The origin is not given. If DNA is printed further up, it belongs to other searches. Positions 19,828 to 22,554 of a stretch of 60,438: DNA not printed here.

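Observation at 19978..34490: Candidate new catabolic system: three half-active fused CoA-transferases with transporter, DUF35/thiolase-fold and HAD modules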

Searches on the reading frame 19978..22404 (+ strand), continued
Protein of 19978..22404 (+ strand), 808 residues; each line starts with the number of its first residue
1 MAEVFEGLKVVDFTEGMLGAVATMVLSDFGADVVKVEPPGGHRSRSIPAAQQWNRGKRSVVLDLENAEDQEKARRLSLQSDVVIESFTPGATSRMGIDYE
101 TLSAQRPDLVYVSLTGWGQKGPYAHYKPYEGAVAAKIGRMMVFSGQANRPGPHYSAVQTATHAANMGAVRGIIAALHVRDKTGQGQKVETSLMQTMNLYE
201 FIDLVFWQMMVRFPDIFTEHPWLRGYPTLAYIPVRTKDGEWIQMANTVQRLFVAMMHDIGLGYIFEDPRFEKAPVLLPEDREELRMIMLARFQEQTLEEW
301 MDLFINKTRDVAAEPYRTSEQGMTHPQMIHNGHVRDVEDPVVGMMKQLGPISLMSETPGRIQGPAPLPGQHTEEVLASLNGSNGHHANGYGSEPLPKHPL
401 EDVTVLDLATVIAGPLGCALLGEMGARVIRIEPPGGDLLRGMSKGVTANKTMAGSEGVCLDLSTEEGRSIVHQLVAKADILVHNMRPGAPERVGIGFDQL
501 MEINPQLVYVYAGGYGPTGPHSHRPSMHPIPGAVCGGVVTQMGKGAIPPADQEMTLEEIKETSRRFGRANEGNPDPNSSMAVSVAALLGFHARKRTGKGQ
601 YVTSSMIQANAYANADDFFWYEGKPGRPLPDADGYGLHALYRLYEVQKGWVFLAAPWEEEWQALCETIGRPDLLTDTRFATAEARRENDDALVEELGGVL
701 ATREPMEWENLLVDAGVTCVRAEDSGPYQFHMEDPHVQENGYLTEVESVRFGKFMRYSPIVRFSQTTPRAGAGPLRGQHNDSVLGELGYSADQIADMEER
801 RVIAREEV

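Call 20: get_annotated_region(hit=H25, flank=8000)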
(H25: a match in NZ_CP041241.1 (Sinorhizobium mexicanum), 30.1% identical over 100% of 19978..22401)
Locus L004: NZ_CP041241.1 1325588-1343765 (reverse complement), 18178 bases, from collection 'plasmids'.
description: Sinorhizobium mexicanum strain ITTG R7 plasmid pEmeITTGR7c, complete sequence
organism: Sinorhizobium mexicanum (NCBI taxid 375549)
taxonomy: Bacteria; Pseudomonadota; Alphaproteobacteria; Hyphomicrobiales; Rhizobiaceae; Sinorhizobium; Sinorhizobium mexicanum
host: -; source: Acaciella angustissima,cell culture; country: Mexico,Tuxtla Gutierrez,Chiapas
typing (MOB-suite, as given by PLSDB): non-mobilizable; mating-pair formation MPF_T
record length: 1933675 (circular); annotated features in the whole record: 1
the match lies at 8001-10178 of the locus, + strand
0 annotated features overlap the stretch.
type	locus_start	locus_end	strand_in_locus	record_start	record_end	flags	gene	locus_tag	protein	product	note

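Call 32: find_encoding_contigs(protein=P0097, flank=10000, max_places=4)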
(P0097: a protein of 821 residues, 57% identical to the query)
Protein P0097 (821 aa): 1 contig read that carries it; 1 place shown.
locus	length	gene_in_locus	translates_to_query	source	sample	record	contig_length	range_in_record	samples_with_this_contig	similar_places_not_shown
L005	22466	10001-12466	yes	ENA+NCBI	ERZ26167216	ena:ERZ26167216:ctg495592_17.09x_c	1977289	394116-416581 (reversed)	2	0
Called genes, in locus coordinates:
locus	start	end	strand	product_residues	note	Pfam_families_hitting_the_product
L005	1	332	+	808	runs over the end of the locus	PF02515:CoA_transf_3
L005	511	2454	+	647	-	PF00496:SBP_bac_5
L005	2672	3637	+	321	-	PF19300:BPD_transp_1_N, PF00528:BPD_transp_1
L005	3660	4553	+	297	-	PF12911:OppC_N, PF00528:BPD_transp_1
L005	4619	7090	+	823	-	PF02515:CoA_transf_3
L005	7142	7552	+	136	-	PF12172:zf-ChsH2, PF01796:OB_ChsH2_C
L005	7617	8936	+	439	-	PF22691:Thiolase_C_1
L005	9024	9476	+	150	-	PF23439:DUF7124 (weak)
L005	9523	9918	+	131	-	-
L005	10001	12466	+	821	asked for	PF02515:CoA_transf_3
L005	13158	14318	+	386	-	PF13796:Sensor, PF00196:GerE, PF04545:Sigma70_r4 (weak), PF08281:Sigma70_r4_2 (weak)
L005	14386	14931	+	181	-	-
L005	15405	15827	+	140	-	PF00903:Glyoxalase, PF06983:3-dmu-9_3-mt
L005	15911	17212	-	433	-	PF05977:MFS_3, PF07690:MFS_1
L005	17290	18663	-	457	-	PF05977:MFS_3, PF07690:MFS_1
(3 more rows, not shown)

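Call 33: find_encoding_contigs(protein=P0003, flank=10000, max_places=3)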
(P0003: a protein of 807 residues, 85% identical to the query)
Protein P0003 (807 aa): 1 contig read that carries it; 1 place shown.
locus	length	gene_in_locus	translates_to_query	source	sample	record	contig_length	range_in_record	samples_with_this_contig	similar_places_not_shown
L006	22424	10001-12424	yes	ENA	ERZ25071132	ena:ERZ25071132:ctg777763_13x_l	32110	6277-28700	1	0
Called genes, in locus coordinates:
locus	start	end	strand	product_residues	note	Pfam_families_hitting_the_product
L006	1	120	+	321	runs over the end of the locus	PF19300:BPD_transp_1_N, PF00528:BPD_transp_1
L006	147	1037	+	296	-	PF00528:BPD_transp_1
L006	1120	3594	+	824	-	PF02515:CoA_transf_3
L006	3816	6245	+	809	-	PF02515:CoA_transf_3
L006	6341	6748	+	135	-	PF12172:zf-ChsH2, PF01796:OB_ChsH2_C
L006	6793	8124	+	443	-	PF22691:Thiolase_C_1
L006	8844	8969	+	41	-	-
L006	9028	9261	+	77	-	PF01527:HTH_Tnp_1, PF13384:HTH_23 (weak), PF13551:HTH_29 (faint)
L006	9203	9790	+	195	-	-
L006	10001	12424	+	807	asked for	PF02515:CoA_transf_3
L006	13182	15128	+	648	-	PF00496:SBP_bac_5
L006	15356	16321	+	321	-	PF19300:BPD_transp_1_N, PF00528:BPD_transp_1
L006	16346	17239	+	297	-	PF12911:OppC_N, PF00528:BPD_transp_1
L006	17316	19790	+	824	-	PF02515:CoA_transf_3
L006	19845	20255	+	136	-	PF12172:zf-ChsH2, PF01796:OB_ChsH2_C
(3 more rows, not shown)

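Call 34: find_encoding_contigs(protein=P0010, flank=10000, max_places=3)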
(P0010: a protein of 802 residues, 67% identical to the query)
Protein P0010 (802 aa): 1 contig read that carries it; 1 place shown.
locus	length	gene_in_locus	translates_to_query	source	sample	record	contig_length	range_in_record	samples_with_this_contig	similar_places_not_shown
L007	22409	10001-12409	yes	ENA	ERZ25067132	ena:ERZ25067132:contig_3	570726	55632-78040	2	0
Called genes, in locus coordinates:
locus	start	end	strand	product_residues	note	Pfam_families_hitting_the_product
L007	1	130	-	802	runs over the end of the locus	PF02515:CoA_transf_3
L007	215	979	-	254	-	PF03848:TehB, PF01209:Ubie_methyltran, PF02353:CMAS (weak), PF13489:Methyltransf_23, PF13847:Methyltransf_31, PF08241:Methyltransf_11, PF08242:Methyltransf_12 (weak), PF13649:Methyltransf_25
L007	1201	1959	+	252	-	PF00106:adh_short, PF08659:KR (weak), PF13561:adh_short_C2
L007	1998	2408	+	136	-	PF01242:PTPS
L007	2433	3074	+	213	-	PF06508:QueC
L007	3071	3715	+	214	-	PF01227:GTP_cyclohydroI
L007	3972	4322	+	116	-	-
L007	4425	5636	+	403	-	PF00872:Transposase_mut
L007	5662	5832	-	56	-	-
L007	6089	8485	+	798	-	PF13292:DXP_synthase_N (faint), PF00456:Transketolase_N, PF17831:PDH_E1_M, PF22613:Transketolase_C_1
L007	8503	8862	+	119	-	PF08734:GYD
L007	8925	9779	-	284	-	PF13714:PEP_mutase, PF00463:ICL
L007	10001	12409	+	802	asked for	PF02515:CoA_transf_3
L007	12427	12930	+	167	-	PF01575:MaoC_dehydratas (weak), PF13452:FAS1_DH_region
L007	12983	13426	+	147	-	-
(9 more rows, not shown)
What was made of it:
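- The closest homologue of A outside the clade (P0010, 67%) sits with MaoC, ACAD and ECH genes instead (call 34). P0010 has a different context (call 34).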

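Call 35: find_encoding_contigs(protein=P0018, flank=10000, max_places=3)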
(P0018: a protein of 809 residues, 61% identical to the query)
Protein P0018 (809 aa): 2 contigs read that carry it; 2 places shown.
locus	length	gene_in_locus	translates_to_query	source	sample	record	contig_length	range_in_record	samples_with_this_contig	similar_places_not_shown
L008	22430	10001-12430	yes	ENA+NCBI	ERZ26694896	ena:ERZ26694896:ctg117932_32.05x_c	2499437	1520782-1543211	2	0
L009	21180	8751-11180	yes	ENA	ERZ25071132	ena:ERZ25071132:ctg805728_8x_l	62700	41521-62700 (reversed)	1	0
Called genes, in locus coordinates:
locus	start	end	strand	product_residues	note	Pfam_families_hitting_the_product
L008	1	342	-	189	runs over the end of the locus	PF00149:Metallophos (faint), PF12850:Metallophos_2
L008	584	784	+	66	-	-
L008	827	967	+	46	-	-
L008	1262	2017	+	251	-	PF13753:SWM_repeat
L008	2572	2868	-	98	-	-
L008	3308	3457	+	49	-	-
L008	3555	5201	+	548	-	PF00496:SBP_bac_5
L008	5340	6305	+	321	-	PF19300:BPD_transp_1_N, PF00528:BPD_transp_1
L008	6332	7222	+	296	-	PF00528:BPD_transp_1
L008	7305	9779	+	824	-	PF02515:CoA_transf_3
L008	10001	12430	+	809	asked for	PF02515:CoA_transf_3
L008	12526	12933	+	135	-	PF12172:zf-ChsH2, PF01796:OB_ChsH2_C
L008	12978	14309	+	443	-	PF22691:Thiolase_C_1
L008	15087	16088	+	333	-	PF13701:DDE_Tnp_1_4, PF01609:DDE_Tnp_1 (weak)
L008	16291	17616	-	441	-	PF13701:DDE_Tnp_1_4, PF01609:DDE_Tnp_1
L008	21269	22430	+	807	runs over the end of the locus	PF02515:CoA_transf_3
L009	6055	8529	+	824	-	PF02515:CoA_transf_3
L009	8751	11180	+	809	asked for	PF02515:CoA_transf_3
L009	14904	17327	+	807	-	PF02515:CoA_transf_3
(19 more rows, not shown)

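Call 43: predict_structure(alignment_id=A1)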
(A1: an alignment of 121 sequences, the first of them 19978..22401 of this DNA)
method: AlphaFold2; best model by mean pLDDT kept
length: 808 residues; sequences in the alignment: 121
mean_pLDDT: 93.7   pTM: 0.95
mean pLDDT of the five models: 93.7, 92.9, 92.8, 92.2, 92.1
residues with pLDDT >= 90: 699; 70-90: 90; 50-70: 18; < 50: 1
segments of 3 or more residues with pLDDT < 50: none
pLDDT, mean of each block of 10 residues (from residue 1): 91 97 98 97 95 97 96 96 96 95 97 97 95 96 90 93 98 98 97 93 87 85 67 95 90 95 96 89 96 98 91 93 95 96 97 95 97 91 58 96 96 94 98 85 85 94 96 98 94 96 98 93 82 86 93 97 91 89 98 95 95 95 93 95 97 97 98 98 96 98 98 97 90 95 95 95 96 95 98 97 92
secondary structure, 60 per line:
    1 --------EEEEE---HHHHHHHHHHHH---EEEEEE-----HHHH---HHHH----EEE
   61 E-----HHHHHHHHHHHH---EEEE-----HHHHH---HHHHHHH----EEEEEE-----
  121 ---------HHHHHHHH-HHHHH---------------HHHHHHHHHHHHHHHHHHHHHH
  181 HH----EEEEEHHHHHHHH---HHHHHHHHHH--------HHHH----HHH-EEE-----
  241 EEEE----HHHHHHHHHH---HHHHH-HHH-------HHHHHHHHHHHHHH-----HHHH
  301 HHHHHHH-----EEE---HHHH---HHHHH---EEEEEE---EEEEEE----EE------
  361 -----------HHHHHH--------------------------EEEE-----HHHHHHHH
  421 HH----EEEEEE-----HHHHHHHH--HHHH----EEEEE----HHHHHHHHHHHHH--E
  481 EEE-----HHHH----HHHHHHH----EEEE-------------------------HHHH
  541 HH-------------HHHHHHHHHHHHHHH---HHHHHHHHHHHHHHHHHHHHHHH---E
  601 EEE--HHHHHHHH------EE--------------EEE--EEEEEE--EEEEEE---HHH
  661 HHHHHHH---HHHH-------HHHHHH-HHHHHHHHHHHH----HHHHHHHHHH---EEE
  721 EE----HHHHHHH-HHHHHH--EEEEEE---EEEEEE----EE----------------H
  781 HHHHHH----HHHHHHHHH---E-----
elements in order (helices of 4 or more, strands of 3 or more residues): E9-13 H17-28 E32-37 H43-46 H50-53 E58-61 H67-78 E82-85 H91-95 H99-105 E110-115 H130-137 H139-143 H159-182 E187-191 H192-199 H203-212 H221-224 E233-235 E241-244 H249-258 H262-266 H278-291 H297-307 E313-315 H319-322 H326-330 E334-339 E343-348 H372-377 E404-407 H413-422 E427-432 H438-445 H448-451 E456-460 H465-477 E480-483 H489-492 H497-503 E508-511 H537-542 H556-570 H574-596 E600-603 H606-613 E636-638 E641-646 E649-654 H658-667 H671-674 H682-687 H689-700 H705-714 E718-722 H727-733 H735-740 E743-748 E752-757 H780-786 H791-799
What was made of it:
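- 19978..22404 (+): CoA-transferase A: 808 aa, two class III repeats. N-site T161, C-site D575 (NPDPNSS). A/C type. AF2 pLDDT 93.7, pTM 0.95 (call 43).
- Checked: In the AF2 model (pLDDT 93.7, pTM 0.95) both residues sit at the N-terminal end of equivalent long helices, 159-182 and 574-596 (call 43).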

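Call 48: fold_search(model_id=the predicted structure, library=pdb)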
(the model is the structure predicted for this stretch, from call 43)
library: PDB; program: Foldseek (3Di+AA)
matches with E <= 10: 1403; with E <= 0.001: 90
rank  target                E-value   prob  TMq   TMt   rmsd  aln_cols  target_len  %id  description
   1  9fn0_D                1.5e-22  1.00  0.40  0.76   5.3       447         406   26  Succinyl-CoA:(R)-benzylsuccinate CoA-transferase (BbsEF) (released 2025-12-17)
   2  1pt5_A                1.7e-22  1.00  0.41  0.78   6.2       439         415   24  Crystal structure of gene yfdW of E. coli (released 2003-09-09)
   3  9zav_A                1.8e-22  1.00  0.42  0.82   4.8       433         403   27  Crystal structure of Formyl-coenzyme A transferase from Brucella melitensis in complex with succinate (released 2025-12-03)
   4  9zav_B                2.3e-22  1.00  0.43  0.83   4.9       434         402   26  Crystal structure of Formyl-coenzyme A transferase from Brucella melitensis in complex with succinate (released 2025-12-03)
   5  9br6_B                2.5e-22  1.00  0.44  0.85   4.4       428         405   23  Crystal structure of human succinyl-CoA:glutarate-CoA transferase (SUGCT) (released 2024-08-07)
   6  10ui_D                3.2e-22  1.00  0.42  0.82   5.0       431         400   26  Crystal structure of Formyl-coenzyme A transferase from Brucella melitensis in complex with Zinc (released 2026-02-18)
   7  3ubm_C                3.4e-22  1.00  0.41  0.75   6.2       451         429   25  Formyl-CoA:oxalate CoA-transferase from Acetobacter aceti (released 2012-03-21)
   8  1q6y                  3.6e-22  1.00  0.41  0.76   6.0       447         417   24  Hypothetical protein YfdW from E. coli bound to Coenzyme A (released 2003-09-30)
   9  1pt8_A                5.2e-22  1.00  0.40  0.76   6.4       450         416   25  Crystal structure of the yfdW gene product of E. coli, in complex with oxalate and acetyl-CoA (released 2003-09-09)
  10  1q7e                  5.8e-22  1.00  0.40  0.76   6.4       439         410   24  Crystal Structure of YfdW protein from E. coli (released 2003-09-30)
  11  9fol_D                7.1e-22  1.00  0.41  0.78   5.8       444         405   26  Succinyl-CoA:(R)-benzylsuccinate CoA-transferase (BbsEF), D178-CoA adduct + succinate (weakly occupied) (released 2025-12-24)
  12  9br6_A                7.5e-22  1.00  0.44  0.85   4.4       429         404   23  Crystal structure of human succinyl-CoA:glutarate-CoA transferase (SUGCT) (released 2024-08-07)
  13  9br7_B                7.5e-22  1.00  0.44  0.84   4.5       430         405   23  Crystal structure of human succinyl-CoA:glutarate-CoA transferase (SUGCT) in complex with Losartan carboxylic acid (released 2024-08-07)
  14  9zav_E                1.3e-21  1.00  0.42  0.82   5.0       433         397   26  Crystal structure of Formyl-coenzyme A transferase from Brucella melitensis in complex with succinate (released 2025-12-03)
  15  9fn0_B                1.6e-21  1.00  0.41  0.77   5.3       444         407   26  Succinyl-CoA:(R)-benzylsuccinate CoA-transferase (BbsEF) (released 2025-12-17)
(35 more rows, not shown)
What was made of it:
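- On Class III CoA-transferase (Pfam PF02515, CaiB/BaiF/Frc): The AF2 model is confident (pTM 0.95), and each half superposes on Frc, YfdW, SUGCT and BbsF chains (TM 0.75-0.85 on the target; calls 43, 48).
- Closest known: BbsEF + BbsAB of the benzylsuccinate beta-oxidation. Same: BbsF is among the best fold matches (TM 0.76-0.78 on the target; call 48).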
